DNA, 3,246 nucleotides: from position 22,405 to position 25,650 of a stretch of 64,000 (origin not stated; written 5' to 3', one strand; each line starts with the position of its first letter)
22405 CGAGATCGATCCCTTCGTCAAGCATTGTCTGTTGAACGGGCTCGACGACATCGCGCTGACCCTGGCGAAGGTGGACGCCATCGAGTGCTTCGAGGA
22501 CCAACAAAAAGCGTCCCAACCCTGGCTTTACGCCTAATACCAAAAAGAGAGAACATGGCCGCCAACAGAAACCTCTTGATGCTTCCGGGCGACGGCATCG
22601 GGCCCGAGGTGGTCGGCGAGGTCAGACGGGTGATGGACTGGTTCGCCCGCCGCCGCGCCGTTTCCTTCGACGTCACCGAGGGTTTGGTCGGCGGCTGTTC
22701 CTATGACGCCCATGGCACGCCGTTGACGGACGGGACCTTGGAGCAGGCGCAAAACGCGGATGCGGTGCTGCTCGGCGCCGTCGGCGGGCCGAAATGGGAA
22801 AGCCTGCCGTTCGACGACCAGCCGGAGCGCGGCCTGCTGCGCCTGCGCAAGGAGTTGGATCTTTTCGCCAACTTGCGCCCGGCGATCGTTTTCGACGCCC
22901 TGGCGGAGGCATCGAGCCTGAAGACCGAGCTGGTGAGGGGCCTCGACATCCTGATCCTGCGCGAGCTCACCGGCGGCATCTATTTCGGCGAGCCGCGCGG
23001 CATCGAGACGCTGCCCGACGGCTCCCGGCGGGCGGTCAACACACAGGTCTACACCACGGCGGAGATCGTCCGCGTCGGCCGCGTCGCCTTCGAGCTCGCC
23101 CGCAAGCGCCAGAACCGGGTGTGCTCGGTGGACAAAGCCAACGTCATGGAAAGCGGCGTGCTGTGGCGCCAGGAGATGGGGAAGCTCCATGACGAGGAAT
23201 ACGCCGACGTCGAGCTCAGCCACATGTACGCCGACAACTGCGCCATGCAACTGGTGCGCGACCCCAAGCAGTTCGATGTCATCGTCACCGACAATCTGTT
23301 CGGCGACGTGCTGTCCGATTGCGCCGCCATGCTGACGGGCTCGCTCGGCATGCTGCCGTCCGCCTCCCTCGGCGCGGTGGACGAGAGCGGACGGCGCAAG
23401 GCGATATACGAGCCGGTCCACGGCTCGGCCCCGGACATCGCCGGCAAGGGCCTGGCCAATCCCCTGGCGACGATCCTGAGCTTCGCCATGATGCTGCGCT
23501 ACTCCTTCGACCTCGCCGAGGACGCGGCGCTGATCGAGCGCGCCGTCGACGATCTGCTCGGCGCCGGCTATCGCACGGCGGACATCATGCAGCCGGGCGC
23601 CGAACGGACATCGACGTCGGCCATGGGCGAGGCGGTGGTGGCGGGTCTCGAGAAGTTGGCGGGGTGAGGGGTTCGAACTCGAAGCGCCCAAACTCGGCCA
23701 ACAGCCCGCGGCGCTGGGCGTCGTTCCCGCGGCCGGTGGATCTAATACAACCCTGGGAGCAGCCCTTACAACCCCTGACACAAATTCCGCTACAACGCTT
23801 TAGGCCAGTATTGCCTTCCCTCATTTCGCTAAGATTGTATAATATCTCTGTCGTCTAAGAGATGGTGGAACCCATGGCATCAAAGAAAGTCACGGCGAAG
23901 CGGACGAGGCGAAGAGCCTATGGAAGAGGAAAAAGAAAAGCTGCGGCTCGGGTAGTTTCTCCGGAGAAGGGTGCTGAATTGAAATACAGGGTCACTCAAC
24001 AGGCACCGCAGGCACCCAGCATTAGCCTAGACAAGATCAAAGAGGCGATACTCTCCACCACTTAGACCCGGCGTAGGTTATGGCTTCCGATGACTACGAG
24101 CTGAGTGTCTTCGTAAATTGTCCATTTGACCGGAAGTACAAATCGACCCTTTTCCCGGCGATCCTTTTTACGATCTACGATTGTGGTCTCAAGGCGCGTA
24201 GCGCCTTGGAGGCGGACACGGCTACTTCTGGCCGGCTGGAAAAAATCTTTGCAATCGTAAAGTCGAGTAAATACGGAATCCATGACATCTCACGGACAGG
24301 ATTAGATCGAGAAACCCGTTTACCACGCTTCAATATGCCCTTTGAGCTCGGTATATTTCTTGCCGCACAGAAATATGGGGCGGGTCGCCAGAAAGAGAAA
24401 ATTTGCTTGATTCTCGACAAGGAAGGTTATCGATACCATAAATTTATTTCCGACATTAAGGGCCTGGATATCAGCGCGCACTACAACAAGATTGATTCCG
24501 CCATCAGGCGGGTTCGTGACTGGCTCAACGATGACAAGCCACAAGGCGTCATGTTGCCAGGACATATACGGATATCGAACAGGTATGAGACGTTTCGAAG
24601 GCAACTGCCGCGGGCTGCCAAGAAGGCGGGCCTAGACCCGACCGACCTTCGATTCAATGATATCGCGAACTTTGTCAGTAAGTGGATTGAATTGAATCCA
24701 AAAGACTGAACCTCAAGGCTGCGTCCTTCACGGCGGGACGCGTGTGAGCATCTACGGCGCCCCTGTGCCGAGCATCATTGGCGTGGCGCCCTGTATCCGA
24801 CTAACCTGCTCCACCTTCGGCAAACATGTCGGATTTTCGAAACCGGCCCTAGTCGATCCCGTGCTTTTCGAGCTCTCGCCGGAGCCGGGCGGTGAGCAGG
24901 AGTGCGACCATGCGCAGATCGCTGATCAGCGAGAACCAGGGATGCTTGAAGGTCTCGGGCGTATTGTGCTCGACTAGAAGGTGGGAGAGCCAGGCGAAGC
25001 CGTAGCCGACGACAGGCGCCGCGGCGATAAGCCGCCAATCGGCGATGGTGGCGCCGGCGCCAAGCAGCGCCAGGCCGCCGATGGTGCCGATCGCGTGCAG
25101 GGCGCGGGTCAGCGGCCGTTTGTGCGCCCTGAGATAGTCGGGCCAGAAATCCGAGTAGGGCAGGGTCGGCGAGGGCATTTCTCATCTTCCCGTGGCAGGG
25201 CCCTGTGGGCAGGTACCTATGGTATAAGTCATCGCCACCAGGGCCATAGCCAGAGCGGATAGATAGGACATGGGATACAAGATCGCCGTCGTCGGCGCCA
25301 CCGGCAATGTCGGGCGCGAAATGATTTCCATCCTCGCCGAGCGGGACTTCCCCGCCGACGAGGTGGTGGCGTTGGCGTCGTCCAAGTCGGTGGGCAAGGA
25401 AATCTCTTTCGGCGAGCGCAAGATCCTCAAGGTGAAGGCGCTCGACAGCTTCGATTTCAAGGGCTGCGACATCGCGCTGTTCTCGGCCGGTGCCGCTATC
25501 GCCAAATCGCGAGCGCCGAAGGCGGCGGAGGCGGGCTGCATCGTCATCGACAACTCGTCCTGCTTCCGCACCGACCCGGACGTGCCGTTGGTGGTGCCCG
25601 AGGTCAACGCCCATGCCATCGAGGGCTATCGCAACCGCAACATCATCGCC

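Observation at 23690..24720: Low-GC two-gene cassette between leuB and asd: tiny basic protein plus TIR/NDT-like Rossmannoid effector, a candidate new minimal defence or toxin module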

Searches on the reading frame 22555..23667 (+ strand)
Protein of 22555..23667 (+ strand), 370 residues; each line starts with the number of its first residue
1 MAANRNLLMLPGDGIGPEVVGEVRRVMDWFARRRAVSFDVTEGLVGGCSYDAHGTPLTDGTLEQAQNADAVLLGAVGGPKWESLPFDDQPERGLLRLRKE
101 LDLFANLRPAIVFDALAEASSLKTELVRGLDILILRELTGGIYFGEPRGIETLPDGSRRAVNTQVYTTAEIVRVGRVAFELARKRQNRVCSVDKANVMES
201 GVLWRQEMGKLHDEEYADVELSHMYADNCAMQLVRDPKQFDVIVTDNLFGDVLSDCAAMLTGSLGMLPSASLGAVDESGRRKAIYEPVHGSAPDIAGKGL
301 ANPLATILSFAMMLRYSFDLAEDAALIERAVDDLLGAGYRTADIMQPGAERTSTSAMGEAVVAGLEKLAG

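Call 118: search_protein_families(library=pfam, proteins=[window:22555-23667:+], max_evalue=0.001)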
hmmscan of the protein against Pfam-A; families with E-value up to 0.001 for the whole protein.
window:22555-23667:+ (370 aa): 1 family
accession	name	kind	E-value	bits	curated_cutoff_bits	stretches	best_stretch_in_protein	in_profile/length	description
PF00180.25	Iso_dh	-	3.9e-134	447.7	27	1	8-361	3-348/348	Isocitrate/isopropylmalate dehydrogenase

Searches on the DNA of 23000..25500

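Call 80: search_rna_families(source=window, start=23000, end=25500, threshold=evalue, max_evalue=1)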
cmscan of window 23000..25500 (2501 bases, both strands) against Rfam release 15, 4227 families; matches with E-value up to 1: 0.
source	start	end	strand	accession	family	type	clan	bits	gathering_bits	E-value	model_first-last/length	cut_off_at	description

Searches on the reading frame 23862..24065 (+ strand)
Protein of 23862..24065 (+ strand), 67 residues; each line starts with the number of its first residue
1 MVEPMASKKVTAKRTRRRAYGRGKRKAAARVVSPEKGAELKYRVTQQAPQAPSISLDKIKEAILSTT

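Call 4: search_protein_families(library=pfam, proteins=[window:23862-24065:+], max_evalue=1)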
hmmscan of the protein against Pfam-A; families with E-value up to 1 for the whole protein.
window:23862-24065:+ (67 aa): 0 families

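Call 5: search_protein_families(library=padloc, proteins=[window:23862-24065:+], max_evalue=1)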
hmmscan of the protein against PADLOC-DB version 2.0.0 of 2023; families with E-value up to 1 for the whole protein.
window:23862-24065:+ (67 aa): 0 families

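Call 6: search_protein_families(library=ncbifam, proteins=[window:23862-24065:+], max_evalue=1)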
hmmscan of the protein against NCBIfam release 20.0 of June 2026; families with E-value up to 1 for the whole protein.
window:23862-24065:+ (67 aa): 0 families

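Call 100: search_protein_families(library=phrogs, proteins=[window:23874-24065:+], max_evalue=0.01)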
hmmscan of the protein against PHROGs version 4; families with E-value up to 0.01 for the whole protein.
window:23874-24065:+ (63 aa): 0 families

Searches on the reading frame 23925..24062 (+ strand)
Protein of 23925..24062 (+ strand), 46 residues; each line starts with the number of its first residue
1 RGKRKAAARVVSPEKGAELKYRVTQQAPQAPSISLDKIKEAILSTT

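Call 70: find_homologous_proteins(query=A3, max_evalue=0.001)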
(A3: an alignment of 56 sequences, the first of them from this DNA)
Query A3 (56 sequences) (46 aa, profile of the alignment): 46 proteins with E <= 0.001 among 1135 candidates.
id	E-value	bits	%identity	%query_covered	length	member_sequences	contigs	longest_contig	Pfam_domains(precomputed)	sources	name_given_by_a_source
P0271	1.8e-9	55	-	-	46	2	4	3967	-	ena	-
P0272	7.1e-9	53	-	-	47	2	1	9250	-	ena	-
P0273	3.1e-8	51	-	-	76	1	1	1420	-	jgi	jgi:hypothetical protein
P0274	3.3e-8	51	-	-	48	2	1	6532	-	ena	-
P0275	5.8e-8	50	-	-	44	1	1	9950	-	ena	-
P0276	7.9e-8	49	-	-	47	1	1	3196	-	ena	-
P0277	1.1e-7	49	-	-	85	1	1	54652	-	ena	-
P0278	1.2e-7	49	-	-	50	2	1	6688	-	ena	-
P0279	1.3e-7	49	-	-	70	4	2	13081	-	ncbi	-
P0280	1.5e-7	49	-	-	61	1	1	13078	-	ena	-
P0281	1.6e-7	48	-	-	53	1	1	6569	-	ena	-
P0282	2.4e-7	48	-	-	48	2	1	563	-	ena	-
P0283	2.5e-7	48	-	-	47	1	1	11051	-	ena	-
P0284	3.0e-7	48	-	-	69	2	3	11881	-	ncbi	-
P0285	3.2e-7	48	-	-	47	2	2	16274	-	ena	-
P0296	1.8e-6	45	-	-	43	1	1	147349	-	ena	-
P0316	5.2e-4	37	-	-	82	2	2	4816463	-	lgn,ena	-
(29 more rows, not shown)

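Call 71: find_encoding_contigs(protein=P0296, flank=3000, max_places=2)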
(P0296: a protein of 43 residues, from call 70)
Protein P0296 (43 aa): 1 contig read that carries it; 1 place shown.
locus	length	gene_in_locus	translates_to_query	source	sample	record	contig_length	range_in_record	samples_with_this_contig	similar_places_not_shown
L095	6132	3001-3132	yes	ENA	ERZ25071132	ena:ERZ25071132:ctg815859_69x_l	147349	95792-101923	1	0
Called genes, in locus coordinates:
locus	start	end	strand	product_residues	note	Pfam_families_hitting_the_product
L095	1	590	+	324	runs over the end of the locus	PF00941:FAD_binding_5, PF03450:CO_deh_flav_C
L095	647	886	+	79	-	-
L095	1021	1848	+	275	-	-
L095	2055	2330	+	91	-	PF13744:HTH_37, PF13443:HTH_26 (weak)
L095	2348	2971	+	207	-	-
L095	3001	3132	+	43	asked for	-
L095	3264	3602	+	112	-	PF05973:Gp49 (weak)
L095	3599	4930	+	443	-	-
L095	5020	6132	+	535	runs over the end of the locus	-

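Call 72: find_encoding_contigs(protein=P0316, flank=3000, max_places=2)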
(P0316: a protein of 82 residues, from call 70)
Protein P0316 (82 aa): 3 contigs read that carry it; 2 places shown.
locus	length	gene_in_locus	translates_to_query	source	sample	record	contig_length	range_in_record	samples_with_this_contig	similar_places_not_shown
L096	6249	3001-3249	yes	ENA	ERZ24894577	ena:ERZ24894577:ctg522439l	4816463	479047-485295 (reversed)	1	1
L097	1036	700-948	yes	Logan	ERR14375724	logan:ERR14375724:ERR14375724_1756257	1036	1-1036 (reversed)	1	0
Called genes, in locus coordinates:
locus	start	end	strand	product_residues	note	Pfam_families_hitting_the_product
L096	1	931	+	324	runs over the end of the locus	PF00941:FAD_binding_5, PF03450:CO_deh_flav_C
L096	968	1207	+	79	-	-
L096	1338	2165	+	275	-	-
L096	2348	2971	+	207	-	-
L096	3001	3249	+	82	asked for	-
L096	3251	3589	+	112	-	-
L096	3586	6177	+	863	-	PF00515:TPR_1, PF13414:TPR_11, PF13414:TPR_11, PF00515:TPR_1, PF07719:TPR_2, PF13414:TPR_11, PF13424:TPR_12, PF13432:TPR_16, +38 more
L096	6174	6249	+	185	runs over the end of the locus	-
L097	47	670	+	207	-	-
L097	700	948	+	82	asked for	-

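Call 73: find_encoding_contigs(protein=P0277, flank=3000, max_places=2)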
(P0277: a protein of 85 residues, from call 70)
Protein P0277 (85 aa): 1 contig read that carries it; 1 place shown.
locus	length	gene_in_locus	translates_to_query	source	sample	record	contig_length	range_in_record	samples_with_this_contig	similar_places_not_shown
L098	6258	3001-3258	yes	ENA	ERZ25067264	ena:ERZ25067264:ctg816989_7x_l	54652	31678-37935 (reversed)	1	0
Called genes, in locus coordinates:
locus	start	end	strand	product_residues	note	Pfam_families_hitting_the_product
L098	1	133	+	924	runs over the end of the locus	PF00270:DEAD (weak), PF04851:ResIII, PF00271:Helicase_C, PF18780:HNH_repeat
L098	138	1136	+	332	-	PF02086:MethyltransfD12 (faint), PF01555:N6_N4_Mtase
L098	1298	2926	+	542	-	-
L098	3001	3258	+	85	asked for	-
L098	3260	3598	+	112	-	-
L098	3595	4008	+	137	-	PF25063:ARM_TT21_C (weak), PF13432:TPR_16, PF13371:TPR_9, PF13414:TPR_11, PF13431:TPR_17, PF00515:TPR_1, PF07719:TPR_2, PF13414:TPR_11, +5 more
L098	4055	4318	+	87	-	-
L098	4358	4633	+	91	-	PF13744:HTH_37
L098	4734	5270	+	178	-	-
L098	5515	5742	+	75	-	-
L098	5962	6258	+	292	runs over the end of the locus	-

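Call 100: search_protein_families(library=phrogs, proteins=[P0316], max_evalue=0.01)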
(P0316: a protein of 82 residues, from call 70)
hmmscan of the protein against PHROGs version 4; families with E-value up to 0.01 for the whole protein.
P0316 (82 aa): 0 families
